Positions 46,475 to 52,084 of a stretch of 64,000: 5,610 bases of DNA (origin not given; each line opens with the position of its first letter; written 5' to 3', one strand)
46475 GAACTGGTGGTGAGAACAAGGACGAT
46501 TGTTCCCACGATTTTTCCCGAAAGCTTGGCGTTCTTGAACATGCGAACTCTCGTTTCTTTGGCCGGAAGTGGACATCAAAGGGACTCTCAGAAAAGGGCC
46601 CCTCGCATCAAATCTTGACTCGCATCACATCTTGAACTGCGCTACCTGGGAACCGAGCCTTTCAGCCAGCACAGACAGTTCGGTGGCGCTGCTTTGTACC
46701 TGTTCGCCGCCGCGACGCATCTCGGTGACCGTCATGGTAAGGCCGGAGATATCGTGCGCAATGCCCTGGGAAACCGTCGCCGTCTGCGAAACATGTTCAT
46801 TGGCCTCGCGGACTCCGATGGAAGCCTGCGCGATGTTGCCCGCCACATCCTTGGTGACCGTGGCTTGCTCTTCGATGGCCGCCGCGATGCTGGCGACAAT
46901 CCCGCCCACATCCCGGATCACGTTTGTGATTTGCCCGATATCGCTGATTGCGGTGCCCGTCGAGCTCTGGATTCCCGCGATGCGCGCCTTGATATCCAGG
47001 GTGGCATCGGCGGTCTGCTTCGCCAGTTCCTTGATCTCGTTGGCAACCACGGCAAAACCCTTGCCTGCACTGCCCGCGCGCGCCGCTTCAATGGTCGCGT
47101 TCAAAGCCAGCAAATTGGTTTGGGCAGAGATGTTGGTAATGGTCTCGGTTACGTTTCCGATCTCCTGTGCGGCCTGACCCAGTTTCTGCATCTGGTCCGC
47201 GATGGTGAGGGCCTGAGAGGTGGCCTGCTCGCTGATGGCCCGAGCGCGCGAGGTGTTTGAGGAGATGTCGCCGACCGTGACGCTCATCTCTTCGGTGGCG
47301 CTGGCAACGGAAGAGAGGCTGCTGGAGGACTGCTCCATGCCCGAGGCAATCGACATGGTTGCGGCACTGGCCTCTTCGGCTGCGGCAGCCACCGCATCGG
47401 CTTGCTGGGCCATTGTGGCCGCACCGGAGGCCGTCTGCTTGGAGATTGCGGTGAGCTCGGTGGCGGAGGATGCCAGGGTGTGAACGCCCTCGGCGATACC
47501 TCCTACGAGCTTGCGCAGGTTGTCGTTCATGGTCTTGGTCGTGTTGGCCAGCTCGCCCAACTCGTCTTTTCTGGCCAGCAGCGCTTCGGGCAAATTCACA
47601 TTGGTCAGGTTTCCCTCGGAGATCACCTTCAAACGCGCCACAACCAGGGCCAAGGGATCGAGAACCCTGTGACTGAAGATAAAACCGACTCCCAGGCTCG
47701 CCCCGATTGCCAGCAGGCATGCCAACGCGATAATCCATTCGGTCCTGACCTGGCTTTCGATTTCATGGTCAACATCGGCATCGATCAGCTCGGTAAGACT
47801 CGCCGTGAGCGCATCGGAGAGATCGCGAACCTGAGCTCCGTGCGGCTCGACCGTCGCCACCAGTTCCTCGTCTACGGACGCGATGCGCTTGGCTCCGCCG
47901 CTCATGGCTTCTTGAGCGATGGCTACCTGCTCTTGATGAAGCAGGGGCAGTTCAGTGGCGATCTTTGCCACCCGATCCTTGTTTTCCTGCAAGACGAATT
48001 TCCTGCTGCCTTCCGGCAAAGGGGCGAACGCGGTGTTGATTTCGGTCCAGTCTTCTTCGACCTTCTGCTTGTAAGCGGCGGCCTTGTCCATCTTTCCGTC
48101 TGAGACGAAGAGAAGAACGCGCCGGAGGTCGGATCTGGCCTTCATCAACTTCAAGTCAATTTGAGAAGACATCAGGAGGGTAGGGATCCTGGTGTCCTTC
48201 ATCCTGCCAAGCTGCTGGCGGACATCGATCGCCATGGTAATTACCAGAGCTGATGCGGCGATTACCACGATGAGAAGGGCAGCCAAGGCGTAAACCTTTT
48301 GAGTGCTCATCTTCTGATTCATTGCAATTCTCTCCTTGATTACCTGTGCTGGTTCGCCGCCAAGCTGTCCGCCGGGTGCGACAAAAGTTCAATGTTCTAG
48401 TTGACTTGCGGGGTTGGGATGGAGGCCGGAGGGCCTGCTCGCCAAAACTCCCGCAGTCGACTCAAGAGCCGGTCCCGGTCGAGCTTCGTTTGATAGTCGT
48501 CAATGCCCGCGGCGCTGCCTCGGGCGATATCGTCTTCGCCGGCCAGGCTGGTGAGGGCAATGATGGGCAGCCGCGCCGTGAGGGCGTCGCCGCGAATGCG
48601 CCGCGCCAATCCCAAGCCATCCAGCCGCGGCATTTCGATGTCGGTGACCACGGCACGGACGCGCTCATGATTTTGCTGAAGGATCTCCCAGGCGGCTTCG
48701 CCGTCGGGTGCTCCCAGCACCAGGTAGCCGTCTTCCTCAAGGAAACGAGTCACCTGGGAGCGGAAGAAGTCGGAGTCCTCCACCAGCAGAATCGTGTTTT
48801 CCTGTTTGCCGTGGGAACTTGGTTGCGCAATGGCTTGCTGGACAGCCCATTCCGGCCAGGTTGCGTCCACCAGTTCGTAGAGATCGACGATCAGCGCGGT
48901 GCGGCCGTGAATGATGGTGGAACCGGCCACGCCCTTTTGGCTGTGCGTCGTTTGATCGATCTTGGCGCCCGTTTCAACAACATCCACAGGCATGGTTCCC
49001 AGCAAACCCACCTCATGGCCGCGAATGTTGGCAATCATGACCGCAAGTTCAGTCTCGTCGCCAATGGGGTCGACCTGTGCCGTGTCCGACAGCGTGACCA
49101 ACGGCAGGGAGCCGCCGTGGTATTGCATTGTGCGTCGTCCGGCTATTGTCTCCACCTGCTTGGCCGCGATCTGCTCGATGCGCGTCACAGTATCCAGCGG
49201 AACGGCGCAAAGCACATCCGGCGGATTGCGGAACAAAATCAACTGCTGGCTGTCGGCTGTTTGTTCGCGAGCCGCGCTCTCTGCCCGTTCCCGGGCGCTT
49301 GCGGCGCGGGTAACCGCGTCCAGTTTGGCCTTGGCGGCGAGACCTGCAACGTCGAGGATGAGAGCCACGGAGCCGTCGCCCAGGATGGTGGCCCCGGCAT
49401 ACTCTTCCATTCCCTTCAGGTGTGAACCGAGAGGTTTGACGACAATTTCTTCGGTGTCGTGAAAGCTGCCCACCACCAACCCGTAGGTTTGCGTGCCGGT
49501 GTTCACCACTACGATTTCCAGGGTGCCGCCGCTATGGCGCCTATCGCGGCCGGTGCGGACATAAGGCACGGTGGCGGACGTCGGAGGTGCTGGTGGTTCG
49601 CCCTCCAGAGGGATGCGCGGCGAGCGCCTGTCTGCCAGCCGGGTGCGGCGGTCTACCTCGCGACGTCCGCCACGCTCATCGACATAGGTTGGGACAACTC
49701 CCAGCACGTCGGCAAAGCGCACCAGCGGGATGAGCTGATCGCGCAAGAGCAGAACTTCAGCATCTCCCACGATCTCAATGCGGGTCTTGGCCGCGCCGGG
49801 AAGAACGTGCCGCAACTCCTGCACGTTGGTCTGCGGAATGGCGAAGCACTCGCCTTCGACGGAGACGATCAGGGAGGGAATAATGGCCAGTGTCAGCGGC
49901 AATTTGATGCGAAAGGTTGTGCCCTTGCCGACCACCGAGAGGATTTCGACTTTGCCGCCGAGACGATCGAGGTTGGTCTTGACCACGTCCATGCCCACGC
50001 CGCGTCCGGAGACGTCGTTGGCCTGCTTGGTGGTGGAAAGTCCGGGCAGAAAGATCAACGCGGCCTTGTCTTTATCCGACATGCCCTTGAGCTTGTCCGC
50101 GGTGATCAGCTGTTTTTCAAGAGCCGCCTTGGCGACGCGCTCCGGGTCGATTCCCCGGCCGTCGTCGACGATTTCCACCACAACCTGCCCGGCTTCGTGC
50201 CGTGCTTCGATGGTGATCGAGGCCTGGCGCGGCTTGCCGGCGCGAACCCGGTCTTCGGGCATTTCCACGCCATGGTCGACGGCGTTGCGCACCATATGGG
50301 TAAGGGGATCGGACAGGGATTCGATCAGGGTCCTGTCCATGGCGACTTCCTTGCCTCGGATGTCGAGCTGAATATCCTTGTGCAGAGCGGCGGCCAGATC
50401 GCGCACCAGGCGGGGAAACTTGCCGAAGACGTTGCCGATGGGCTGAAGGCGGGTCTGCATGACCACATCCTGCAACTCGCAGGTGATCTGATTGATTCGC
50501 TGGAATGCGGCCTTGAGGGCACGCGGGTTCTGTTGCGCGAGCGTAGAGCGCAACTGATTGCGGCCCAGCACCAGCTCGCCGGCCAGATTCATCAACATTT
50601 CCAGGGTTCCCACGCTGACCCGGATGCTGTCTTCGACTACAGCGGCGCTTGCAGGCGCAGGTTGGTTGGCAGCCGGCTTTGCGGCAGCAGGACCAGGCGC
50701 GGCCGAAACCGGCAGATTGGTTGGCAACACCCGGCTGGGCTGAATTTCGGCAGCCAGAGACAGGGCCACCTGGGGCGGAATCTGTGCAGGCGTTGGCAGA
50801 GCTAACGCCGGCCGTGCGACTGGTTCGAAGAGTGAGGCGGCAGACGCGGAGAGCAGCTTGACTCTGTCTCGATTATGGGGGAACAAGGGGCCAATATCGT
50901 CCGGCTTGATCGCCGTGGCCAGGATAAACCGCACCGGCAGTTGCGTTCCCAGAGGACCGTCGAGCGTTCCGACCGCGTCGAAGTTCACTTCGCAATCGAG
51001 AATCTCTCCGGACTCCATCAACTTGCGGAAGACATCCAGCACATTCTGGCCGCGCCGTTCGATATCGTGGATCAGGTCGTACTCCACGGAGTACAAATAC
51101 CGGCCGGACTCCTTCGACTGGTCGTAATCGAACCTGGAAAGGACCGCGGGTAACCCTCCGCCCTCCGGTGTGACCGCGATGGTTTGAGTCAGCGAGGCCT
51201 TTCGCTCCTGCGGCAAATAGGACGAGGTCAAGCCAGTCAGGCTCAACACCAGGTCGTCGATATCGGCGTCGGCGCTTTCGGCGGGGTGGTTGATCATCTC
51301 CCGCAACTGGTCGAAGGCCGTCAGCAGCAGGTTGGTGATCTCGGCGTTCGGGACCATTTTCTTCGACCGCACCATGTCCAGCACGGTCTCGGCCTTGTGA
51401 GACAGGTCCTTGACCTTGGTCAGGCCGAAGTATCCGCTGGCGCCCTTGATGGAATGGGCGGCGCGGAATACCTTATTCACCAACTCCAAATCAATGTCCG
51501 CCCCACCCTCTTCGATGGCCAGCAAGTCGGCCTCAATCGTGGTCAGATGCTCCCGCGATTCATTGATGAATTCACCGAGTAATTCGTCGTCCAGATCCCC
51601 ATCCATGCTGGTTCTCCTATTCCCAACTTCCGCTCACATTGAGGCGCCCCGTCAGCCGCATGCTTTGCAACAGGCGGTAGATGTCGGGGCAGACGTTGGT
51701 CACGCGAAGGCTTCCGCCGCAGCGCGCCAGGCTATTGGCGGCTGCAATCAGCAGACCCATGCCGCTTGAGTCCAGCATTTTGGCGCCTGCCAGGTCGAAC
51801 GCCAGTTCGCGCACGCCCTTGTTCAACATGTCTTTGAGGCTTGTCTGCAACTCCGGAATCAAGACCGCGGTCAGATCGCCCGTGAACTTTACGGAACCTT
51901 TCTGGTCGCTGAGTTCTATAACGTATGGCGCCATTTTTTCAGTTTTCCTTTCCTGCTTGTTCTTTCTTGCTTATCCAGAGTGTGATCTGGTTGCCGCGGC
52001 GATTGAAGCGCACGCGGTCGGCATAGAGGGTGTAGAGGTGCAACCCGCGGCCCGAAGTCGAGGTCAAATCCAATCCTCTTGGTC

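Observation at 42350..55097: Ten-gene cluster fusing a complete chemosensory module to a partner-switching module and a PAS-REC-Hpt relay protein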

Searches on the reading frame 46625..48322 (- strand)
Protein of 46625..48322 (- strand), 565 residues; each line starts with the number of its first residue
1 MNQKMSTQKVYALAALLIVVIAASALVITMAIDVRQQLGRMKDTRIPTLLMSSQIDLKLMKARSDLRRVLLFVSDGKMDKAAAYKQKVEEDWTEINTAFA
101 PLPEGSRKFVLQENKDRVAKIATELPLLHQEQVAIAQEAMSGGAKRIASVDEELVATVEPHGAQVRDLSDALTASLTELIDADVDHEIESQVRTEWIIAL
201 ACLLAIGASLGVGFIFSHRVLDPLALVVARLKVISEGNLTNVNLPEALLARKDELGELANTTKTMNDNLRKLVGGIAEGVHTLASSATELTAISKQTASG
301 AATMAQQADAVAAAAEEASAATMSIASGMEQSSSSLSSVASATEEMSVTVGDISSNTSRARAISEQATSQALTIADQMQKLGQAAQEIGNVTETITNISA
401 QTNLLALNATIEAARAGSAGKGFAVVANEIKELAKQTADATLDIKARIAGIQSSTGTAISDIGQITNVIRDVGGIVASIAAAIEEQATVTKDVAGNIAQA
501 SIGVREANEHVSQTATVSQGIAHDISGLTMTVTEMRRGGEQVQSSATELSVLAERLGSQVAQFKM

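Call 3: search_protein_families(library=pfam, proteins=[window:46625-48322:-], max_evalue=0.01)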
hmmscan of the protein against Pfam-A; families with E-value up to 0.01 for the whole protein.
window:46625-48322:- (565 aa): 2 families
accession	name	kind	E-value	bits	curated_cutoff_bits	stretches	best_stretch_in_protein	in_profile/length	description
PF00015.26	MCPsignal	-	4.8e-28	98.6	34.6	1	360-466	7-113/172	Methyl-accepting chemotaxis protein (MCP) signalling domain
PF00672.30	HAMP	-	0.00031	21.5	25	0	216-261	2-43/53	HAMP domain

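Call 52: search_protein_families(library=ncbifam, proteins=[window:46625-48322:-], max_evalue=0.00001)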
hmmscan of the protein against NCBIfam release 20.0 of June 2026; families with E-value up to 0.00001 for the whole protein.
window:46625-48322:- (565 aa): 8 families
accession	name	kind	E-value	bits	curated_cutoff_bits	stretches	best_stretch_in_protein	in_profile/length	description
NF058645.1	MCPCtpMPsAe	equivalog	1.2e-30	106.8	900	1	180-564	192-557/558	methyl-accepting chemotaxis protein CtpM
NF011622.0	PRK15048.1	equivalog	1.6e-24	87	900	2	303-551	267-529/553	methyl-accepting chemotaxis protein II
NF047851.1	MCPCitTducer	equivalog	1.9e-23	83.4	900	2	287-523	252-495/553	methyl-accepting chemotaxis citrate transducer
NF007309.0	PRK09793.1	equivalog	1.4e-22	80.3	903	1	318-533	280-509/533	methyl-accepting chemotaxis protein IV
NF011615.0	PRK15041.1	equivalog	1.6e-21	76.6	947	1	306-545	272-525/554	methyl-accepting chemotaxis protein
NF041847.1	transduc_aer2_vibrio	equivalog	3.1e-21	75.3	1200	1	220-522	455-739/804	aerotaxis transducer Aer2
NF050802.1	AspChtxCcaA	equivalog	7.1e-14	51.1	1300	1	311-498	516-681/700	aspartate chemotaxis receptor CcaA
TIGR02168.1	SMC_prok_B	equivalog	6.1e-06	24.3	567.35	1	266-535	678-950/1181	chromosome segregation protein SMC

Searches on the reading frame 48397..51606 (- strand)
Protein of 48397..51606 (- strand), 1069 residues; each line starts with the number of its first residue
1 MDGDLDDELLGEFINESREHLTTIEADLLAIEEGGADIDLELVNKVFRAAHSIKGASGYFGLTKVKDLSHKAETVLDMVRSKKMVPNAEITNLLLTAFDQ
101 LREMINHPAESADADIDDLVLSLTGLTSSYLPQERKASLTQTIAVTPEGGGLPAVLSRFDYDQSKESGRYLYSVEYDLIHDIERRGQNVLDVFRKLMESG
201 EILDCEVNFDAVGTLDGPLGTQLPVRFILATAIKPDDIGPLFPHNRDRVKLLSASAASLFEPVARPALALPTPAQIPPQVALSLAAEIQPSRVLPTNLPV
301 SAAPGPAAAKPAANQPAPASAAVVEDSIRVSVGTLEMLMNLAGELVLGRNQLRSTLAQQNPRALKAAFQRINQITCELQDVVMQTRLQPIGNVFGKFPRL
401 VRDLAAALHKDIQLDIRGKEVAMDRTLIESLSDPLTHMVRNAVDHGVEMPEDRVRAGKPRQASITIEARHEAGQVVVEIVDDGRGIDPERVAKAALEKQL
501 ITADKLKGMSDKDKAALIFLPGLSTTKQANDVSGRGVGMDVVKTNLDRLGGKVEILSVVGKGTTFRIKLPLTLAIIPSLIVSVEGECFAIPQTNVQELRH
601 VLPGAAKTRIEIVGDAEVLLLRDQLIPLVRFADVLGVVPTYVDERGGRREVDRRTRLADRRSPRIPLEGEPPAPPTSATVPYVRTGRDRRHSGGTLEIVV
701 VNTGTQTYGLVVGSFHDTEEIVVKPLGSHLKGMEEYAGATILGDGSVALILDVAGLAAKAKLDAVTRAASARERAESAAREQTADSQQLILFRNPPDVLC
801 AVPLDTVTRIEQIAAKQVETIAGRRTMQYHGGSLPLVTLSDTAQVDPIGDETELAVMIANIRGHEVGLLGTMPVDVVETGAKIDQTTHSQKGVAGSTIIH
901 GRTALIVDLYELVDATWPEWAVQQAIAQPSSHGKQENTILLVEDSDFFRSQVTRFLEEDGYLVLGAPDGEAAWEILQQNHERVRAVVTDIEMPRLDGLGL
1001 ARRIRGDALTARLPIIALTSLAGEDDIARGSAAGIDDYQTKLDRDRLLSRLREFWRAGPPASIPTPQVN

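Call 3: search_protein_families(library=pfam, proteins=[window:48397-51606:-], max_evalue=0.01)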
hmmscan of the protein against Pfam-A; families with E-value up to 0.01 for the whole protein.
window:48397-51606:- (1069 aa): 6 families
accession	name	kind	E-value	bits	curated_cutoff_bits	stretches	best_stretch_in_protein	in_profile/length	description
PF01584.24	CheW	-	3.2e-29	101.8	23.5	3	691-759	64-136/138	CheW-like domain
PF02518.31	HATPase_c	-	4.9e-19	69.2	26.4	1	433-572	4-110/111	Histidine kinase-, DNA gyrase B-, and HSP90-like ATPase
PF00072.30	Response_reg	-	5.9e-19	68.7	30.2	1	939-1051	1-110/111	Response regulator receiver domain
PF01627.28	Hpt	-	7.1e-18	65.1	24.6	1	8-103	1-83/84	Hpt domain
PF02895.20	H-kinase_dim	-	3.8e-14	53.3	23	1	326-385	2-68/68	Signal transducing histidine kinase, homodimeric domain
PF13581.12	HATPase_c_2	-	0.0021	18.5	27.4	1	440-527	41-92/127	Histidine kinase-like ATPase domain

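Call 52: search_protein_families(library=ncbifam, proteins=[window:48397-51606:-], max_evalue=0.00001)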
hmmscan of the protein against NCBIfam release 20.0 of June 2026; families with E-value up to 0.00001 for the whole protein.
window:48397-51606:- (1069 aa): 67 families (the best 25 are shown)
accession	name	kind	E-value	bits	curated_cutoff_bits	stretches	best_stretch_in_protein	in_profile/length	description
NF041336.1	CheA_Halo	equivalog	2e-114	383.6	950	2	325-638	291-598/666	chemotaxis protein CheA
NF007835.0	PRK10547.1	equivalog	4.4e-108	362.6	793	2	12-638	9-587/670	chemotaxis protein CheA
NF011874.0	PRK15347.1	equivalog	3.3e-19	68.4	852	1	938-1041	692-795/921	two component system sensor kinase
NF046020.1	HisKinCckABruc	equivalog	7.9e-19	67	1000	1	933-1008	746-821/868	cell cycle histidine kinase CckA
NF041733.1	resp_reg_CseB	equivalog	1.8e-18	66.7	350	1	938-1056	2-116/228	two-component system response regulator CseB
NF041734.1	resp_reg_RppA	equivalog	9.2e-17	61.1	250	1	939-1059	3-122/229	two-component system response regulator RppA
TIGR02154.1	PhoB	equivalog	1.1e-15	57.6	296.2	1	937-1059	3-124/226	phosphate regulon transcriptional regulator PhoB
NF038297.2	hybrid_HK_HrmK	equivalog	2.6e-15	56.1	725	1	929-1041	483-593/607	hybrid histidine kinase/response regulator HrmK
NF007135.0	PRK09581.1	equivalog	2.3e-14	53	474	1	938-1056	4-121/457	PleD family two-component system response regulator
NF007005.1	PRK09468.1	equivalog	3.3e-14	52.9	331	1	935-1057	2-121/237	osmolarity response regulator transcription factor OmpR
NF008318.0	PRK11107.1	equivalog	1.4e-13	49.9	890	1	923-1052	654-782/920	two-component sensor histidine kinase BarA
NF008099.0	PRK10841.1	equivalog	1.7e-13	49.3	920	1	879-1040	768-924/949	two-component system sensor histidine kinase RcsC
NF046026.1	HisKinCckACaul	equivalog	2.6e-13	49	1000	1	938-1006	560-628/678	cell cycle histidine kinase CckA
TIGR02956.1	TMAO_torS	equivalog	6.3e-13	47.7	676.5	1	937-1050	702-815/967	TMAO reductase system sensor histidine kinase/response regulator TorS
NF051850.1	RespRegRprY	equivalog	1.2e-12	47.7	370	1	938-1050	6-115/234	response regulator transcription factor RprY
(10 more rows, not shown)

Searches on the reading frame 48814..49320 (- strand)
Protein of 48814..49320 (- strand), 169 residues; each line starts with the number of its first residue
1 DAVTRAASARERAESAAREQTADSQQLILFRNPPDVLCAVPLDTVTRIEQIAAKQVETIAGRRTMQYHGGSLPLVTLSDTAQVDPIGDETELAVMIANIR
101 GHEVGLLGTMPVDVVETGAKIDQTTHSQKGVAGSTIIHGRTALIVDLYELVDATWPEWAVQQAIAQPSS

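Call 67: search_protein_families(library=pfam, proteins=[window:48814-49320:-], max_evalue=1)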
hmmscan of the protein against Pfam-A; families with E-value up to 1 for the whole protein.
seq(169 aa): 1 family
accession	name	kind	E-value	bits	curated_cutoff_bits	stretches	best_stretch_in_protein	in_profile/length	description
PF01584.24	CheW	-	1.2e-09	38.3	23.5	1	30-152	5-135/138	CheW-like domain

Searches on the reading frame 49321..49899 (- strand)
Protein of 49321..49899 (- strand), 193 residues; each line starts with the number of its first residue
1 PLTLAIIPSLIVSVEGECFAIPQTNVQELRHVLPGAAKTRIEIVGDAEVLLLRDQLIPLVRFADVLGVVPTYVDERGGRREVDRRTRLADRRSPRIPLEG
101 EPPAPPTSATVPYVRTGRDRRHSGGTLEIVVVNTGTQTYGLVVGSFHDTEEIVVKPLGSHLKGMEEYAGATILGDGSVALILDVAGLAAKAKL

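Call 67: search_protein_families(library=pfam, proteins=[window:49321-49899:-], max_evalue=1)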
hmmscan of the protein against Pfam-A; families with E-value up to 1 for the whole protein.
seq(193 aa): 1 family
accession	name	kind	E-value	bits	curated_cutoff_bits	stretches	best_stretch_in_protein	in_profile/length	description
PF01584.24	CheW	-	4.1e-22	78.7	23.5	2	120-190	62-136/138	CheW-like domain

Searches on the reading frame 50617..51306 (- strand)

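Call 67: search_protein_families(library=pfam, proteins=[window:50617-51306:-], max_evalue=1)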
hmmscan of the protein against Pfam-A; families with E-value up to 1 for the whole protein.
seq(230 aa): 1 family
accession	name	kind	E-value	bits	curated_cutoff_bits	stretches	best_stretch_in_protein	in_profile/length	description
PF18982.5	JetA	-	0.29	10.1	26.2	1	31-98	64-131/434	Wadjet protein JetA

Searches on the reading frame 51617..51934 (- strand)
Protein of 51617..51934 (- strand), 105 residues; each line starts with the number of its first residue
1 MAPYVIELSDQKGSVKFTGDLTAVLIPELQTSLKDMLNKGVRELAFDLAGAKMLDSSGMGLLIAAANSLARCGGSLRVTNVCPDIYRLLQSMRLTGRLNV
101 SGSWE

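Call 3: search_protein_families(library=pfam, proteins=[window:51617-51934:-], max_evalue=0.01)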
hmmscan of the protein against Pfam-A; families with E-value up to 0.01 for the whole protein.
window:51617-51934:- (105 aa): 2 families
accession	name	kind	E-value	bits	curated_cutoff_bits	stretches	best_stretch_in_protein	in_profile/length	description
PF01740.26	STAS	-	6.2e-10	39.2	22.6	1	15-95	13-94/106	STAS domain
PF13466.11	STAS_2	-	8.9e-10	39.1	29.2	1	15-94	1-79/80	STAS domain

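Call 42: search_solved_structures(query=window:51617-51934:-, show_alignments=3, max_evalue=0.01)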
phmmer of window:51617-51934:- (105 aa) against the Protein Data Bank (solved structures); distinct sequences matched with E-value up to 0.01: 5.
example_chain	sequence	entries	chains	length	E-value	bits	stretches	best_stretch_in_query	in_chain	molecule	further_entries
1th8_B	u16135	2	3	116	3.8e-06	30.6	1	14-92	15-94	Anti-sigma F factor antagonist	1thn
1tid_B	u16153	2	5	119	1.1e-05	29.1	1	14-92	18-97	Anti-sigma F factor antagonist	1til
1auz_A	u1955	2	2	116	0.00025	24.8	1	14-91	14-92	SPOIIAA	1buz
1sbo_A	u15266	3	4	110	0.00031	24.5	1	9-94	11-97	Putative anti-sigma factor antagonist TM1442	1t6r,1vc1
6m36_B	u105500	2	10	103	0.00036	24.3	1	14-98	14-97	Anti-sigma-B factor antagonist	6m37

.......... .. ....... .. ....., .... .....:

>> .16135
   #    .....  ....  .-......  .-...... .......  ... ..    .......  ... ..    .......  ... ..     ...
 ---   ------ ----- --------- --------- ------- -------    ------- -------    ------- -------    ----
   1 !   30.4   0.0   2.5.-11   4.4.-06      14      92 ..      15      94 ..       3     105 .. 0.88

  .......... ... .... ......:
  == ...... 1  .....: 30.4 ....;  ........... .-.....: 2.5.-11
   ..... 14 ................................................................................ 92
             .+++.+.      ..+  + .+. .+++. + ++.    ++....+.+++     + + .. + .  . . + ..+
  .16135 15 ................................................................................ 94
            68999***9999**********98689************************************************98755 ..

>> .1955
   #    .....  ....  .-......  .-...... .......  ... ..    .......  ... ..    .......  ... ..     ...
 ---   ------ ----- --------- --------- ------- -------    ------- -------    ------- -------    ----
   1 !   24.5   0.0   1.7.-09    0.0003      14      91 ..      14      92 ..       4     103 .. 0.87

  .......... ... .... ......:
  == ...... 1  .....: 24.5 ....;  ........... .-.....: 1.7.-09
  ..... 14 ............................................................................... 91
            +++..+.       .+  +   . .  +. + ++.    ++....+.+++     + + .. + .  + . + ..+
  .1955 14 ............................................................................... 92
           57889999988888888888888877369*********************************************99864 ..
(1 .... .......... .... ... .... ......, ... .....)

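Call 52: search_protein_families(library=ncbifam, proteins=[window:51617-51934:-], max_evalue=0.00001)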
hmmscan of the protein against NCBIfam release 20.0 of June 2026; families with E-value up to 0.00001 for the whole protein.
window:51617-51934:- (105 aa): 2 families
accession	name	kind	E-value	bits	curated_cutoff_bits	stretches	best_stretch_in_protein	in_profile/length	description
TIGR00377.1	ant_ant_sig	superfamily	1.8e-10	40.7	53.45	1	8-100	9-102/108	anti-sigma factor antagonist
TIGR02886.1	spore_II_AA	equivalog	5.2e-09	36.1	114.75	1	9-90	6-88/106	anti-sigma F factor antagonist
